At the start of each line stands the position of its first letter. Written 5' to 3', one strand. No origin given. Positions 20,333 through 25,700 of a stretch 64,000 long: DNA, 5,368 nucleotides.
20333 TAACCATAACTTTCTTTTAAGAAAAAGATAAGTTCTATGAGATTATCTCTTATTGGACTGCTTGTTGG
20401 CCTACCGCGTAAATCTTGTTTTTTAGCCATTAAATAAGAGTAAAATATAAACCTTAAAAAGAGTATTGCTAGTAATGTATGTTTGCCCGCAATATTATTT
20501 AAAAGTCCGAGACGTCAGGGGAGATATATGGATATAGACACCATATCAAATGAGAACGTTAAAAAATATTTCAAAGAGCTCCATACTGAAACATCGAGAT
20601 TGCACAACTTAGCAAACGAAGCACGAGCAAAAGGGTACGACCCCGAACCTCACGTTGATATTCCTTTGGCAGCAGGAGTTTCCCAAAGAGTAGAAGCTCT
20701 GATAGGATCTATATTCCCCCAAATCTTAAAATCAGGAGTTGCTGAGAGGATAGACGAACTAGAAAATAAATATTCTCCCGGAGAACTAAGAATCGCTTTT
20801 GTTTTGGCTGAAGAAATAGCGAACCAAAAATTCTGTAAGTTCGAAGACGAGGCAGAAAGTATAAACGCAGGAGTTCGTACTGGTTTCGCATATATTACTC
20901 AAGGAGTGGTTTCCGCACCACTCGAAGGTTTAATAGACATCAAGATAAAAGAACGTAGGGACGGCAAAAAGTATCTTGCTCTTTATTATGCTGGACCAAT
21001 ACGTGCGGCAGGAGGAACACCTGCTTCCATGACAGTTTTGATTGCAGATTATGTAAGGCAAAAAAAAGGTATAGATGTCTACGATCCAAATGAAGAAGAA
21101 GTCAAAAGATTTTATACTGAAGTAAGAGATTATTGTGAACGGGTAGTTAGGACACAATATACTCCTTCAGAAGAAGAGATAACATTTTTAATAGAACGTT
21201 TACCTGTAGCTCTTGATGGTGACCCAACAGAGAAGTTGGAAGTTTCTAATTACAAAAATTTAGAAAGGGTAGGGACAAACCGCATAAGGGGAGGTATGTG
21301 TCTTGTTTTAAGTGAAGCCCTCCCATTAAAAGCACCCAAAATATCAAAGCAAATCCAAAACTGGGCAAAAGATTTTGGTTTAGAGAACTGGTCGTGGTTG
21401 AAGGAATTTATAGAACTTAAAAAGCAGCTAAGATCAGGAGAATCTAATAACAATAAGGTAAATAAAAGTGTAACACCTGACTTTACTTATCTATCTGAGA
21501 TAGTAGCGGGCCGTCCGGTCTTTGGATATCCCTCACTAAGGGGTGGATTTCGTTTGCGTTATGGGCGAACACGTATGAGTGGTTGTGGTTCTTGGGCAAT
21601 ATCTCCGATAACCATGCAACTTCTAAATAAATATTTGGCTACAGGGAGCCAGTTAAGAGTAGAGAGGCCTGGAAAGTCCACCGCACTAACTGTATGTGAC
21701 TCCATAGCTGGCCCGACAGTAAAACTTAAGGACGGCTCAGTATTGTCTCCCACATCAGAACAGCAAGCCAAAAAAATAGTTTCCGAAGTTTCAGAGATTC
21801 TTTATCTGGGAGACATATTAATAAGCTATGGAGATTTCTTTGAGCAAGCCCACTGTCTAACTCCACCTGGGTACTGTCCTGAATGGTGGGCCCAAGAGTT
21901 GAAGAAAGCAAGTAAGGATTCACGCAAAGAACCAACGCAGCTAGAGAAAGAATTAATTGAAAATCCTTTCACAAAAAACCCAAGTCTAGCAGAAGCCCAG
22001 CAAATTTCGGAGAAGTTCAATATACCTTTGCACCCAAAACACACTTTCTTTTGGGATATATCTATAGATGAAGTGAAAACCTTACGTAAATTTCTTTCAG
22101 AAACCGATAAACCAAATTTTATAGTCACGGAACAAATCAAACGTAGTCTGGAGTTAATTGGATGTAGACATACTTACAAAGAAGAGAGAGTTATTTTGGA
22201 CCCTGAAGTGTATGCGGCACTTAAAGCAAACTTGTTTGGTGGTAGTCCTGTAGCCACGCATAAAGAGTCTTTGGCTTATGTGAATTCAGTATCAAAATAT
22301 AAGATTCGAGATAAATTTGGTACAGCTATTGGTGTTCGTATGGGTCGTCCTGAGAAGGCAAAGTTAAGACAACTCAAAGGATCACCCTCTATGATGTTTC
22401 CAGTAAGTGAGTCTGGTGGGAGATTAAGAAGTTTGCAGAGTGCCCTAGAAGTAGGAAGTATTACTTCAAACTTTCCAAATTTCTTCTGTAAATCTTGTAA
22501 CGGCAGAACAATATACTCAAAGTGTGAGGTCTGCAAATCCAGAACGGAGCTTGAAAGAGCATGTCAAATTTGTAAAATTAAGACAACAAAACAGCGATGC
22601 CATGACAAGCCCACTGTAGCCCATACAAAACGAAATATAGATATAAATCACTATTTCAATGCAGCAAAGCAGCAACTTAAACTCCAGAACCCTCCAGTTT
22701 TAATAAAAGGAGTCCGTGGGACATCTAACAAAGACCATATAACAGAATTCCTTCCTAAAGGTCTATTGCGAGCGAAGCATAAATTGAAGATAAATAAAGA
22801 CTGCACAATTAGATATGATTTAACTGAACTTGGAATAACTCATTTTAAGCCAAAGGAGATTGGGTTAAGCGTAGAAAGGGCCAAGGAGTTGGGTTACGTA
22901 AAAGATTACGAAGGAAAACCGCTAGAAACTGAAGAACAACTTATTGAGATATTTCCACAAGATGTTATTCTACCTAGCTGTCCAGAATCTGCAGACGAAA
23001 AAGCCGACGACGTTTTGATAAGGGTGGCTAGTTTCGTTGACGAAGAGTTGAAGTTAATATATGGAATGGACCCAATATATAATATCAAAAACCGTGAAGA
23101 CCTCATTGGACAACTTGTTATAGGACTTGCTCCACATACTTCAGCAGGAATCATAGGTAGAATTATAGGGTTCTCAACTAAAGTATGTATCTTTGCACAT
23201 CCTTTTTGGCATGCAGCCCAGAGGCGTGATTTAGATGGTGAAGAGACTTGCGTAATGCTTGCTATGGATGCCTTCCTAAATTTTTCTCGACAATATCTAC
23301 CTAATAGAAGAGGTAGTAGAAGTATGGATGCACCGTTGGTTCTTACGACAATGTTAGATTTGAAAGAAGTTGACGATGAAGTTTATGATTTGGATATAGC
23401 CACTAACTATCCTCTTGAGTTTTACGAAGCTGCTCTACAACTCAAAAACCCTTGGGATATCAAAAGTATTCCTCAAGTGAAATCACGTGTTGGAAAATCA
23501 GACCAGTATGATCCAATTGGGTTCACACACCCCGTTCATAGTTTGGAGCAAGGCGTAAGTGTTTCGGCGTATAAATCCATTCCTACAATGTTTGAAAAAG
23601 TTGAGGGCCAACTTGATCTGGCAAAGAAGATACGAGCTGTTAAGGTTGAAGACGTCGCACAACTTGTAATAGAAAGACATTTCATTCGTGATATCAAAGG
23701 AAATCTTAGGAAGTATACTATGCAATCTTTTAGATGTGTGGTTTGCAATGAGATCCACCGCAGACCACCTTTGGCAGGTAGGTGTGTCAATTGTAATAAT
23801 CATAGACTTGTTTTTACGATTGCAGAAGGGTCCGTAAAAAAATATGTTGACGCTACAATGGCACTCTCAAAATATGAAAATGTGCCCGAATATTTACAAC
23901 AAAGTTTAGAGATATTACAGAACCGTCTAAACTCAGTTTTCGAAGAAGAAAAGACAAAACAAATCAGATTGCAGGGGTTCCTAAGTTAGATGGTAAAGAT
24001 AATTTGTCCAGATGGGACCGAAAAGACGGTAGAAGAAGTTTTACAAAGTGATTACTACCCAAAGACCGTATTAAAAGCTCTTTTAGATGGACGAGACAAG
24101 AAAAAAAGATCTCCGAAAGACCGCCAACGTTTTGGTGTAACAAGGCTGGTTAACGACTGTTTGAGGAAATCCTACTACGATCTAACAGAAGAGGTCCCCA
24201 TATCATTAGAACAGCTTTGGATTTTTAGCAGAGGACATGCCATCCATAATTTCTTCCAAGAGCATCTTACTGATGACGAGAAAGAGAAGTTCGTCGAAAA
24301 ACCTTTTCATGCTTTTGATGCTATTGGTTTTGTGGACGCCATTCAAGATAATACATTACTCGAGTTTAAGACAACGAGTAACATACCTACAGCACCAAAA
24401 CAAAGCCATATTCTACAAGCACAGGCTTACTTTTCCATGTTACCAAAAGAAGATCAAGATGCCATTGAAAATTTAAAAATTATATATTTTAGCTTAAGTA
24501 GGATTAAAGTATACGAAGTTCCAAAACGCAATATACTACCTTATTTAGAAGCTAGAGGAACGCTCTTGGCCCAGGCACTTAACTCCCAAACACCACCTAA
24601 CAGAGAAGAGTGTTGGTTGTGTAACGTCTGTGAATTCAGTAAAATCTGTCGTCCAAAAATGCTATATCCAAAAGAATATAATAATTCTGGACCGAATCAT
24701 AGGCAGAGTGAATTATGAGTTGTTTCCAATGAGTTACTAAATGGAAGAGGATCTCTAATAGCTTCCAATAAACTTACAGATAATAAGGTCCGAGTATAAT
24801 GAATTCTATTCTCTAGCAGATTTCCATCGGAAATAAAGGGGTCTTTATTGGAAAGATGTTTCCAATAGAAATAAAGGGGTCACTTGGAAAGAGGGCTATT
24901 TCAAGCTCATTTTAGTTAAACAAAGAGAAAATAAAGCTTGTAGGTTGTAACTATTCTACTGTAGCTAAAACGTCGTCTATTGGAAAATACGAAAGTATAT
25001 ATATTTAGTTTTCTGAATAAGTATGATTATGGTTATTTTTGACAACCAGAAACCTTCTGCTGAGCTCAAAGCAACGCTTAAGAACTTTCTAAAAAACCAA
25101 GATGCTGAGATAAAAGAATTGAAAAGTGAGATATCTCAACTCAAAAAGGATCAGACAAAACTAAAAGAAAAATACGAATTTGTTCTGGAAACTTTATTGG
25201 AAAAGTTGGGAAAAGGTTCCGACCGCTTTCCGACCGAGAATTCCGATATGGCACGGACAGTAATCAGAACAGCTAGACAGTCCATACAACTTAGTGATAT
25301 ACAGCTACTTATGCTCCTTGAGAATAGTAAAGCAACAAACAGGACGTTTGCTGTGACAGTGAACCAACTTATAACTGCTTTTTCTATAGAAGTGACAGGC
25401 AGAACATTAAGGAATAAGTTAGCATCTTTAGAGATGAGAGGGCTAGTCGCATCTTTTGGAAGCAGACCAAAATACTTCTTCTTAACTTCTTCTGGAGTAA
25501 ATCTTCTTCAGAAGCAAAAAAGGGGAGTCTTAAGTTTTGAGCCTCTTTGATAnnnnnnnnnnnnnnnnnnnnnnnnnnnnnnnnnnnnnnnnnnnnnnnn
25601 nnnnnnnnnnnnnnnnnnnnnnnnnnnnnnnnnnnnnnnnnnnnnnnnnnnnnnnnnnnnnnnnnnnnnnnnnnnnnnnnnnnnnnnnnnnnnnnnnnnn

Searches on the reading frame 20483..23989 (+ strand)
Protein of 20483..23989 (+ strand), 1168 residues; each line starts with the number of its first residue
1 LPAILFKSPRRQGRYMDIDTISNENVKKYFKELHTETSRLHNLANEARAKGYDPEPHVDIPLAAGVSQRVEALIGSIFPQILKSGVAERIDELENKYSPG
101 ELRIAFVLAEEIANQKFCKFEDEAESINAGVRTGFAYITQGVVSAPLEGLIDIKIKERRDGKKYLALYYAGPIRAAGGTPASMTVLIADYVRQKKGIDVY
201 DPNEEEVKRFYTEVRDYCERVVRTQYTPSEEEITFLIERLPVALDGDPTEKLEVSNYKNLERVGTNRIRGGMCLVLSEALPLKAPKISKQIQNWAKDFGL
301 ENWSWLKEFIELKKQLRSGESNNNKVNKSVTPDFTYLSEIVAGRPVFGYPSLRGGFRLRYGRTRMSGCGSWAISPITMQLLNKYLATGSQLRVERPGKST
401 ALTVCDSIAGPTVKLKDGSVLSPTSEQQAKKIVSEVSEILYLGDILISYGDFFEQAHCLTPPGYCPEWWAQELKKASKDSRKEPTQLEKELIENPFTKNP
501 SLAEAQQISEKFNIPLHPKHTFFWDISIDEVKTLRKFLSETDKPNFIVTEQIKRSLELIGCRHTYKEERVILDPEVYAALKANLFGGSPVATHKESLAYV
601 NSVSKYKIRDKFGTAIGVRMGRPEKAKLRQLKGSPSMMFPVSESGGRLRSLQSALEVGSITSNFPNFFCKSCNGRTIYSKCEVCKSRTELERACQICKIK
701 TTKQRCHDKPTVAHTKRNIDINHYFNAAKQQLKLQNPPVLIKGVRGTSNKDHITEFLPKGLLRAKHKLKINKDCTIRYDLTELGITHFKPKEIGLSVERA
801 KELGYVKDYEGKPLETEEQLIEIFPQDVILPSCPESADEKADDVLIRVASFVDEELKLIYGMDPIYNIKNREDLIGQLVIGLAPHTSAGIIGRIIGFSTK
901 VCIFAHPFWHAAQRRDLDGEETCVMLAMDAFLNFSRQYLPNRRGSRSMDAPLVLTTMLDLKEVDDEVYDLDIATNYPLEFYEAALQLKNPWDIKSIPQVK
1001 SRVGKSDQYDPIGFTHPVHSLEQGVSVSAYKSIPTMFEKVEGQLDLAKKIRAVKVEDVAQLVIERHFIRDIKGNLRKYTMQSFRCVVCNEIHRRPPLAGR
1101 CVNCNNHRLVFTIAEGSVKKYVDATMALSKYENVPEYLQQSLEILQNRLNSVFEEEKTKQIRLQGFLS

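Call 11: search_protein_families(library=pfam, proteins=[window:20483-23989:+], max_evalue=0.0001)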
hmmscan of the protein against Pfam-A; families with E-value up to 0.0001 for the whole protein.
window:20483-23989:+ (1168 aa): 3 families
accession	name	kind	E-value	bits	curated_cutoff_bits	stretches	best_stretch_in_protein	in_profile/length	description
PF24846.1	PolC_DP2_cat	-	3e-114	381.4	24.3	1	740-1039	7-299/299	DNA polymerase II large subunit DP2, catalytic domain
PF24844.1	PolC_DP2_central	-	6.7e-106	354.8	24.3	1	325-702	3-371/372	DNA polymerase II large subunit DP2, central domain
PF03833.19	PolC_DP2_N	-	5.5e-91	304.9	24.3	1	28-311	1-270/271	DNA polymerase II large subunit DP2, N-terminal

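Call 85: find_homologous_proteins(query=window:20483-23989:+, max_evalue=1e-50)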
Query window:20483-23989:+ (1168 aa): 4786 proteins with E <= 1e-50 among 8000 candidates; the best 120 are listed.
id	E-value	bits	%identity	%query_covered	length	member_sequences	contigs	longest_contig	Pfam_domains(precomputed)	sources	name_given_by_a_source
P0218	0.0e+0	2649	100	99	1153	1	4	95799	PF03833.20,PF24844.2,PF24846.2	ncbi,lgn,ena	-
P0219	0.0e+0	1981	73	99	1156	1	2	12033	PF03833.20,PF24844.2,PF24846.2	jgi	-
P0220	0.0e+0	1867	69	99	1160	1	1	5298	PF03833.20,PF24844.2,PF24846.2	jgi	-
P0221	0.0e+0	1771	66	99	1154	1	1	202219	PF03833.20,PF24844.2,PF24846.2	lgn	-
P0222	0.0e+0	1469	56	99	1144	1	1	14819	PF03833.20,PF24844.2,PF24846.2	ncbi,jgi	-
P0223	0.0e+0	1464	57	98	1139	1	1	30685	PF03833.20,PF24844.2,PF24846.2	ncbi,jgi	-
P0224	0.0e+0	1458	57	99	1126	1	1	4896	PF03833.20,PF24844.2,PF24846.2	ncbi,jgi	-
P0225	0.0e+0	1439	55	98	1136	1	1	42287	PF03833.20,PF24844.2,PF24846.2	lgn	-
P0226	0.0e+0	1438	55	99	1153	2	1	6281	PF03833.20,PF24844.2,PF24846.2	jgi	-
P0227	0.0e+0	1432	55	99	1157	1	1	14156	PF03833.20,PF24844.2,PF24846.2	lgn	-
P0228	0.0e+0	1430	54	99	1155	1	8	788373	PF03833.20,PF24844.2,PF24846.2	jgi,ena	jgi:DNA polymerase II large subunit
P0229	0.0e+0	1430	55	98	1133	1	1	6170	PF03833.20,PF24844.2,PF24846.2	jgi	-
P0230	0.0e+0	1429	56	98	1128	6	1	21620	PF03833.20,PF24844.2,PF24846.2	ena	-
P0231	0.0e+0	1424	55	99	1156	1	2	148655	PF03833.20,PF24844.2,PF24846.2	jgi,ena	jgi:DNA polymerase II large subunit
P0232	0.0e+0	1409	55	98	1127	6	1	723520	PF03833.20,PF24844.2,PF24846.2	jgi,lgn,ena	-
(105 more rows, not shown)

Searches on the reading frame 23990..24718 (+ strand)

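Call 11: search_protein_families(library=pfam, proteins=[window:23990-24718:+], max_evalue=0.0001)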
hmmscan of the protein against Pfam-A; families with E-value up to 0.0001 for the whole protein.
window:23990-24718:+ (242 aa): 2 families
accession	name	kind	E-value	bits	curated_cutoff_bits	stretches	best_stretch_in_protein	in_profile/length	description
PF12705.13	PDDEXK_1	-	1.8e-05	25.2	22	1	51-221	61-247/247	PD-(D/E)XK nuclease superfamily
PF01930.23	Cas_Cas4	-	8.1e-05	23.2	22.7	0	80-220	32-158/160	Domain of unknown function DUF83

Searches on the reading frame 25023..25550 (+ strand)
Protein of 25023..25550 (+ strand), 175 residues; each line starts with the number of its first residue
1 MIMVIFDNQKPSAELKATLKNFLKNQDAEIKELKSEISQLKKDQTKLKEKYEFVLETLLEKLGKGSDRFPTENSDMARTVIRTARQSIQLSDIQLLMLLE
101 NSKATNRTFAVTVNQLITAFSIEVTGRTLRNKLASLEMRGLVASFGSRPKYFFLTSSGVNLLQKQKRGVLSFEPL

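Call 11: search_protein_families(library=pfam, proteins=[window:25023-25550:+], max_evalue=0.0001)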
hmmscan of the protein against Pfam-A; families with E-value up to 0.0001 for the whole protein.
window:25023-25550:+ (175 aa): 0 families

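Call 71: search_protein_families(library=pfam, proteins=[window:25023-25550:+], max_evalue=5)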
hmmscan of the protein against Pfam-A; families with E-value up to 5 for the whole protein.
window:25023-25550:+ (175 aa): 24 families
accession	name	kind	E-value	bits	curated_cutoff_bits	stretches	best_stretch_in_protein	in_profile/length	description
PF08172.17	CASP_C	-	0.00082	19.2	28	1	19-56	103-140/252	CASP C terminal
PF08581.15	Tup_N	-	0.0052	17.5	28.7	1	22-62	33-73/77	Tup N-terminal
PF03915.18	AIP3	-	0.011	15.3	31.6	1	18-91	124-198/406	Actin interacting protein 3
PF10234.14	Cluap1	-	0.014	15.3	25.8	1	10-52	161-203/268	Clusterin-associated protein-1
PF17023.10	DUF5098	-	0.017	14.5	27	1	13-59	130-176/462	Domain of unknown function (DUF5098)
PF09537.16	DUF2383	-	0.023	15.3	30.8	1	12-44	29-61/111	Domain of unknown function (DUF2383)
PF20878.2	REST_helical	-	0.025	15.3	27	1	19-56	24-61/65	Helical region in REST corepressor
PF12451.13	VPS11_C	-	0.026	15.1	25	1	36-69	3-32/45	Vacuolar protein sorting protein 11 C terminal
PF13814.12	Replic_Relax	-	0.026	15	25.3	1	111-165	10-73/191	Replication-relaxation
PF06353.17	DUF1062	-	0.031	15.4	23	1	3-59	25-81/135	Protein of unknown function (DUF1062)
PF04977.20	DivIC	-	0.036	14.3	28.9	1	23-51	26-54/80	Septum formation initiator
PF12325.13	TMF_TATA_bd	-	0.037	14.6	29.1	1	25-61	54-90/115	TATA element modulatory factor 1 TATA binding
PF18504.6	Csm1_N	-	0.045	14.5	26.3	1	18-52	31-65/70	Csm1 N-terminal domain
PF17060.10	MPS2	-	0.045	13.2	28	1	18-56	190-228/395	Monopolar spindle protein 2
PF21128.4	MCM4_WHD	-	0.053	14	24.4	1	94-149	13-69/75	MCM4, winged helix domain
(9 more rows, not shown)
